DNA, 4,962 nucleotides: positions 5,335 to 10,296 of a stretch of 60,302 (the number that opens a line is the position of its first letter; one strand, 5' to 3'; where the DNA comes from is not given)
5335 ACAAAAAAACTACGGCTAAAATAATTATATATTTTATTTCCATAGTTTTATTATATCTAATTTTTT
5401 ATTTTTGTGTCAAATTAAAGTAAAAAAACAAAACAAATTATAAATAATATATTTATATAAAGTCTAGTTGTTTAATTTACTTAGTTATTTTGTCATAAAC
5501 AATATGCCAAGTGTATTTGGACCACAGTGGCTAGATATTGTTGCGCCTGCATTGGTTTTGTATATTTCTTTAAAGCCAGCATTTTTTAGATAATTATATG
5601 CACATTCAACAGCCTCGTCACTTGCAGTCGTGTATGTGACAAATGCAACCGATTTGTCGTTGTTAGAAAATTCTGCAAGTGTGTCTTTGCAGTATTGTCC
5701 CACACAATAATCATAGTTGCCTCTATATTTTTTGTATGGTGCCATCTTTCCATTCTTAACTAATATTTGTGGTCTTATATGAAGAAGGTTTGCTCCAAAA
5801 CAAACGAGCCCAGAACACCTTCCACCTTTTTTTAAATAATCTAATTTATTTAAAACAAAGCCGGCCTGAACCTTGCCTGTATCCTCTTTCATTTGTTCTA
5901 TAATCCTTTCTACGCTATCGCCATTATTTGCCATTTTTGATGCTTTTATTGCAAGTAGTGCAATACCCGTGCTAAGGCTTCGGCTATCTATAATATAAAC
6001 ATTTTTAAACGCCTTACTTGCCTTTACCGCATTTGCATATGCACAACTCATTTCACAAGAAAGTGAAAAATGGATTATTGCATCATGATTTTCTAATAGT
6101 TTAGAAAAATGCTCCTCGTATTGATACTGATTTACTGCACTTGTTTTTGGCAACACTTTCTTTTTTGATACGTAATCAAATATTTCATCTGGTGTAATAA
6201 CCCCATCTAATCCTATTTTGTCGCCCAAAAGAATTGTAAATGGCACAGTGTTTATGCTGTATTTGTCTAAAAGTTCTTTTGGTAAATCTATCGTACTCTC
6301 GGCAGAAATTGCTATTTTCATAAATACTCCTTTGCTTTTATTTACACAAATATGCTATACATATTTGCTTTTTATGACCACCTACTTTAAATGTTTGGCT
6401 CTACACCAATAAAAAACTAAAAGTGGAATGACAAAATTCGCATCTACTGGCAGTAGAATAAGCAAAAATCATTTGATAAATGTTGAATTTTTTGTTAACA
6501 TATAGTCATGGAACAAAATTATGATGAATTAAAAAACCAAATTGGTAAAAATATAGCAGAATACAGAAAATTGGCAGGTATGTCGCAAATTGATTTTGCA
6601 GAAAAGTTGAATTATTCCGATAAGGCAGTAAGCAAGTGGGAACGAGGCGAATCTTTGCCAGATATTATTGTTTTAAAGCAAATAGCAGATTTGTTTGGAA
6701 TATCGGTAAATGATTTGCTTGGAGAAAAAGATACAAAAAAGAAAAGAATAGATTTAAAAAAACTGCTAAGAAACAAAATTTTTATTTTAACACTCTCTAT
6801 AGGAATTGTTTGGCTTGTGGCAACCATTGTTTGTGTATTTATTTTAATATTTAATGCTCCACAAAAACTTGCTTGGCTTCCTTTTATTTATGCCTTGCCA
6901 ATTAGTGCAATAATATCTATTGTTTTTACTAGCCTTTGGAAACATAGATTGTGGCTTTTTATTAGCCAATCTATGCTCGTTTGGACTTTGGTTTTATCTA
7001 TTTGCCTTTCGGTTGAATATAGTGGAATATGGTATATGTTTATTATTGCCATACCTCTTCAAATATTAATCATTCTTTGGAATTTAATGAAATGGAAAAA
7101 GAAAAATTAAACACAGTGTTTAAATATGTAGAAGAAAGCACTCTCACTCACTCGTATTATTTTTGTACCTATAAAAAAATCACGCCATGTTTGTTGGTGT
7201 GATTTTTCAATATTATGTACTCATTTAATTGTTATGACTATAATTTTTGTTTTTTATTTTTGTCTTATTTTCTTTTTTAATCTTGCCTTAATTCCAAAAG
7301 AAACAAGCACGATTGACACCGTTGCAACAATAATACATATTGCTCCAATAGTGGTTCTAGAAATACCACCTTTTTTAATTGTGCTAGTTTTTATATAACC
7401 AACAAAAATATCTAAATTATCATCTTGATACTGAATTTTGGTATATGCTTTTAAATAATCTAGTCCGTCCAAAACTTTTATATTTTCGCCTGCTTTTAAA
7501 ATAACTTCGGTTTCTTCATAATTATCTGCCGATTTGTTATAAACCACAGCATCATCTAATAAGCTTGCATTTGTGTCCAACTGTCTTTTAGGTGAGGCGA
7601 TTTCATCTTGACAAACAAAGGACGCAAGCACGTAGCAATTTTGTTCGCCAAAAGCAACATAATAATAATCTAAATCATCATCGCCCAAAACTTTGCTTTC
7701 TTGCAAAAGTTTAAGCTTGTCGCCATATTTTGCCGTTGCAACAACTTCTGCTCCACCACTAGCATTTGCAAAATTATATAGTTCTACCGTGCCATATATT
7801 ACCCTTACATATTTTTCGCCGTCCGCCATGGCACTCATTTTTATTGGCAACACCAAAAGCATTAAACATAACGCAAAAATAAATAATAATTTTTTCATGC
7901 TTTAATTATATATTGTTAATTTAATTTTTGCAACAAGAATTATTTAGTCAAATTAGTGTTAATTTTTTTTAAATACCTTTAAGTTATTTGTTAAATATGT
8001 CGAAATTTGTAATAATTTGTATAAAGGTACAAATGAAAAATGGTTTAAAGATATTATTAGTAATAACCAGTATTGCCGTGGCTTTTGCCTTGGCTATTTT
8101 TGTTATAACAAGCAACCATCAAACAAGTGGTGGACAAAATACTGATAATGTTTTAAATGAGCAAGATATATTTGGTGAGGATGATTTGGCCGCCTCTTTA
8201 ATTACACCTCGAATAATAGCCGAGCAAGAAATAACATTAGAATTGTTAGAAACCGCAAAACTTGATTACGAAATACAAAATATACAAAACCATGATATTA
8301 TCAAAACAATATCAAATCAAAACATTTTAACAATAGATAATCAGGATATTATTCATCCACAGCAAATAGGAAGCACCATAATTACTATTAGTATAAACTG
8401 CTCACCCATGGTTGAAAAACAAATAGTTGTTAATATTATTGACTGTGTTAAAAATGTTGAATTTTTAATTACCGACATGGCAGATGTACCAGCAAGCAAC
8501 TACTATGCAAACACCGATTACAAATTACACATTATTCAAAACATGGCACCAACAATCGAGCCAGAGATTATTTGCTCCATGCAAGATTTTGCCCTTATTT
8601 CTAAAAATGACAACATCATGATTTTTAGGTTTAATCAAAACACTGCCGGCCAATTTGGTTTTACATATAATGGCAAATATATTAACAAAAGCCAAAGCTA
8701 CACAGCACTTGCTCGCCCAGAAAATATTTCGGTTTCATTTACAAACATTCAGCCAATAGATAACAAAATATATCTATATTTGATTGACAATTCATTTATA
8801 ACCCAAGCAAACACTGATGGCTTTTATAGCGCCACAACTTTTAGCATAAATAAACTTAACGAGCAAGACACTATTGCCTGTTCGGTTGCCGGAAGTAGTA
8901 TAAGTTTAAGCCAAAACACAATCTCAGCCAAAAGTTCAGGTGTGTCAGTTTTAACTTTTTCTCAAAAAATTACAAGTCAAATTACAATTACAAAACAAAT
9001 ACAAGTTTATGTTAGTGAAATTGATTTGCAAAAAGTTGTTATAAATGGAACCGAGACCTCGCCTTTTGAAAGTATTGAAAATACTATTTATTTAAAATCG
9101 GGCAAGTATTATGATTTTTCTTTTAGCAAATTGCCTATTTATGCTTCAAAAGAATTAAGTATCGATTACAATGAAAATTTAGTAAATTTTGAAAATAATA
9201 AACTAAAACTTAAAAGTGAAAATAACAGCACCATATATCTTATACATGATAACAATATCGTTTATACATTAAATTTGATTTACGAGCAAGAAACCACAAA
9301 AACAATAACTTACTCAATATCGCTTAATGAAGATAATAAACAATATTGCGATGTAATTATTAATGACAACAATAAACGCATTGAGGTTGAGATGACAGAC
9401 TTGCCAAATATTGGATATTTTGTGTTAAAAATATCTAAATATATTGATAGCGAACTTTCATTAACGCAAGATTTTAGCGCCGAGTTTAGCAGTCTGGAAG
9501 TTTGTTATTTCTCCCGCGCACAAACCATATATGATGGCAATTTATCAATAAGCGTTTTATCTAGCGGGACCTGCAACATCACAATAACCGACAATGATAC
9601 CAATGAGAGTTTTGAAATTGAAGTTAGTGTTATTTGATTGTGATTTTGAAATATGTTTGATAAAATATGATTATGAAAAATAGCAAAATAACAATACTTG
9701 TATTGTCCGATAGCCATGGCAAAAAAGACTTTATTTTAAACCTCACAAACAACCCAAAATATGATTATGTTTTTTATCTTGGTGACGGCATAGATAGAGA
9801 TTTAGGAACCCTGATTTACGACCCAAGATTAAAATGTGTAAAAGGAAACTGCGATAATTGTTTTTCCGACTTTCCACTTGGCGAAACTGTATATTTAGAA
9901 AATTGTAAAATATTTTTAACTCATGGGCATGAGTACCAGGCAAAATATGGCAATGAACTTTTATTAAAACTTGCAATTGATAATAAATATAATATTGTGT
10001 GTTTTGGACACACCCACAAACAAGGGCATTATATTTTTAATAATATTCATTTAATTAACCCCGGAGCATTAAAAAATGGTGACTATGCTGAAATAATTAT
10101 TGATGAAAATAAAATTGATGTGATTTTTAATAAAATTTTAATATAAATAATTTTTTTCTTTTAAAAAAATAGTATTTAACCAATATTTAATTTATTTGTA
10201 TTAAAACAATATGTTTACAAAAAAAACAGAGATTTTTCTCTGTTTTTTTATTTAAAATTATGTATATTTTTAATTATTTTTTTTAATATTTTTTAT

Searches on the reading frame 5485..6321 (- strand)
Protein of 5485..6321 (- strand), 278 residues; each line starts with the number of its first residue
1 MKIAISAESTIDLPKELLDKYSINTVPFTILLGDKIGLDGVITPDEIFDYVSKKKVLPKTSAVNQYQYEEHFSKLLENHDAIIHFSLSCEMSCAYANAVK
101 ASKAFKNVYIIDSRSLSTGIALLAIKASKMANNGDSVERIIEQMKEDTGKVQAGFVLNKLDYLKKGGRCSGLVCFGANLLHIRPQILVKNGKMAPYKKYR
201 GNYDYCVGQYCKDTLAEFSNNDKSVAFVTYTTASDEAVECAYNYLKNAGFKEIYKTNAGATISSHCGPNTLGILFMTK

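Call 36: search_protein_families(library=pfam, proteins=[window:5485-6321:-], max_evalue=0.001)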
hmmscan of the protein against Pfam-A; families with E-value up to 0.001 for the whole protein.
window:5485-6321:- (278 aa): 2 families
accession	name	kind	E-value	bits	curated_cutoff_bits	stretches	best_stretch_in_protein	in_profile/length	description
PF02645.21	DegV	-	1.7e-54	185.5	27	1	2-277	1-279/280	Uncharacterised protein, DegV family COG1307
PF13684.11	FakA-like_C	-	2.8e-05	24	23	1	74-173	40-130/216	Fatty acid kinase subunit A-like, C-terminal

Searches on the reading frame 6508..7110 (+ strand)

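Call 36: search_protein_families(library=pfam, proteins=[window:6508-7110:+], max_evalue=0.001)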
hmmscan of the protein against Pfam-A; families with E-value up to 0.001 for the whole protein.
window:6508-7110:+ (200 aa): 4 families
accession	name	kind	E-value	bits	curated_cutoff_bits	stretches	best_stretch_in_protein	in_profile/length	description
PF01381.28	HTH_3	-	2.9e-15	56.5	23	1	16-70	1-55/55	Helix-turn-helix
PF13560.12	HTH_31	-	2.6e-07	31.3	27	1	13-68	3-59/64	Helix-turn-helix domain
PF12844.13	HTH_19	-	7.3e-07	29.4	30.2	1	13-71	1-59/64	Helix-turn-helix domain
PF13443.12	HTH_26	-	2.6e-05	24.8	22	1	16-71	2-58/63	Cro/C1-type HTH DNA-binding domain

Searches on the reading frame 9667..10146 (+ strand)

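Call 37: search_protein_families(library=pfam, proteins=[window:9667-10146:+], max_evalue=0.001)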
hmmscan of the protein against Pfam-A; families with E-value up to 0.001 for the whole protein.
window:9667-10146:+ (159 aa): 3 families
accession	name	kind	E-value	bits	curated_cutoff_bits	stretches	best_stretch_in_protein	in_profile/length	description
PF12850.12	Metallophos_2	-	2e-17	64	27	1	9-137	2-137/154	Calcineurin-like phosphoesterase superfamily domain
PF00149.33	Metallophos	-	2e-08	35.4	21.5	1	9-118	2-190/191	Calcineurin-like phosphoesterase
PF14582.11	Metallophos_3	-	3.1e-05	23.9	28.2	1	91-152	194-256/259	Metallophosphoesterase, calcineurin superfamily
